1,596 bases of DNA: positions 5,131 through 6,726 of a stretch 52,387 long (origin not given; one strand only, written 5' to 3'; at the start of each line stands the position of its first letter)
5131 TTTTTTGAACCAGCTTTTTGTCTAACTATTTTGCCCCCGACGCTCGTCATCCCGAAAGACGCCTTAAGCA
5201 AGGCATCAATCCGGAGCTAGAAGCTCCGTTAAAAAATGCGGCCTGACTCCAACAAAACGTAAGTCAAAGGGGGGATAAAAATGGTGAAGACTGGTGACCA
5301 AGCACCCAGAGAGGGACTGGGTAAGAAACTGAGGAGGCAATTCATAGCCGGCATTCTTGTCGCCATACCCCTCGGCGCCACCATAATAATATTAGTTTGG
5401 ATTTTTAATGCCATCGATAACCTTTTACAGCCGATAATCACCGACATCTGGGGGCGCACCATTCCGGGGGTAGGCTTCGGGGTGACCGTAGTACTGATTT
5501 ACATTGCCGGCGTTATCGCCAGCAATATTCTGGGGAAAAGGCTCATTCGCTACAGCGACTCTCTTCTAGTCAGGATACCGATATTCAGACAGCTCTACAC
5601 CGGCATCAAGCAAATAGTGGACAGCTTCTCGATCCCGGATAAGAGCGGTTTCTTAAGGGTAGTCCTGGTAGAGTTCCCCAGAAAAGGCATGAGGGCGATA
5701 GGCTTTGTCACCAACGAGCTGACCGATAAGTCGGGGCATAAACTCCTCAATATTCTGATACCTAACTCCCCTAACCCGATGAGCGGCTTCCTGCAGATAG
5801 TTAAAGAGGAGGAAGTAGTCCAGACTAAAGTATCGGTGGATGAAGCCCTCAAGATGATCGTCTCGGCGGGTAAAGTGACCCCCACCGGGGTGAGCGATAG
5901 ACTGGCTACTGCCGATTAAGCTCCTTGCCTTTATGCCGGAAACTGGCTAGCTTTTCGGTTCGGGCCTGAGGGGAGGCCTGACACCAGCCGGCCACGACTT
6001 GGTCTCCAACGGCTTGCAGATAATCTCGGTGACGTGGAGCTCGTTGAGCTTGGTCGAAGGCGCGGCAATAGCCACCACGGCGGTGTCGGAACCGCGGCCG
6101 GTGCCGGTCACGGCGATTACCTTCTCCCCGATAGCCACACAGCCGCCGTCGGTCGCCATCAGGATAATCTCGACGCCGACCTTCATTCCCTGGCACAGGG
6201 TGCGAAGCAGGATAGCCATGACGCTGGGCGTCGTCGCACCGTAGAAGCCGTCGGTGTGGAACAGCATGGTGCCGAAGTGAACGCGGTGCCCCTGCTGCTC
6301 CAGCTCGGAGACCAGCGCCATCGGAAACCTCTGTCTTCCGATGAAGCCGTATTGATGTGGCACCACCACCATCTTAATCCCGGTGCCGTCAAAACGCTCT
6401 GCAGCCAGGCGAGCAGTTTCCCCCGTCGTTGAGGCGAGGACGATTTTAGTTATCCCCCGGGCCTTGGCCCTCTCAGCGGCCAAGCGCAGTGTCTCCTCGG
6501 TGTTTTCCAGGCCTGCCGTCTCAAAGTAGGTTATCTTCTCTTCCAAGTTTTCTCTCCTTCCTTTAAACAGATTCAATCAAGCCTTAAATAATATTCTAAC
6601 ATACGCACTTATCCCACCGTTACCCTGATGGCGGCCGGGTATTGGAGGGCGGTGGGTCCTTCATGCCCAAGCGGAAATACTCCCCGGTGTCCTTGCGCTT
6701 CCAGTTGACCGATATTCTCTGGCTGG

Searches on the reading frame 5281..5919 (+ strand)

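Call 29: search_protein_families(library=pfam, proteins=[window:5281-5919:+], max_evalue=0.001)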
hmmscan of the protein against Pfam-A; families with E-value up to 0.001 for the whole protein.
window:5281-5919:+ (212 aa): 1 family
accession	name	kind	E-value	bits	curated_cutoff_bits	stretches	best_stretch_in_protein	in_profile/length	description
PF04367.18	DUF502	-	9.1e-29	99.9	23.8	1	68-168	2-107/107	Protein of unknown function (DUF502)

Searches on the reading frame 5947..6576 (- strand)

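Call 29: search_protein_families(library=pfam, proteins=[window:5947-6576:-], max_evalue=0.001)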
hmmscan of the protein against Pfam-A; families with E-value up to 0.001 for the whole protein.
window:5947-6576:- (209 aa): 1 family
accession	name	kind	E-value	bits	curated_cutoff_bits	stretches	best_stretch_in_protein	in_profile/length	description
PF02887.21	PK_C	-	4e-07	30.6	28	1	28-167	2-112/114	Pyruvate kinase, alpha/beta domain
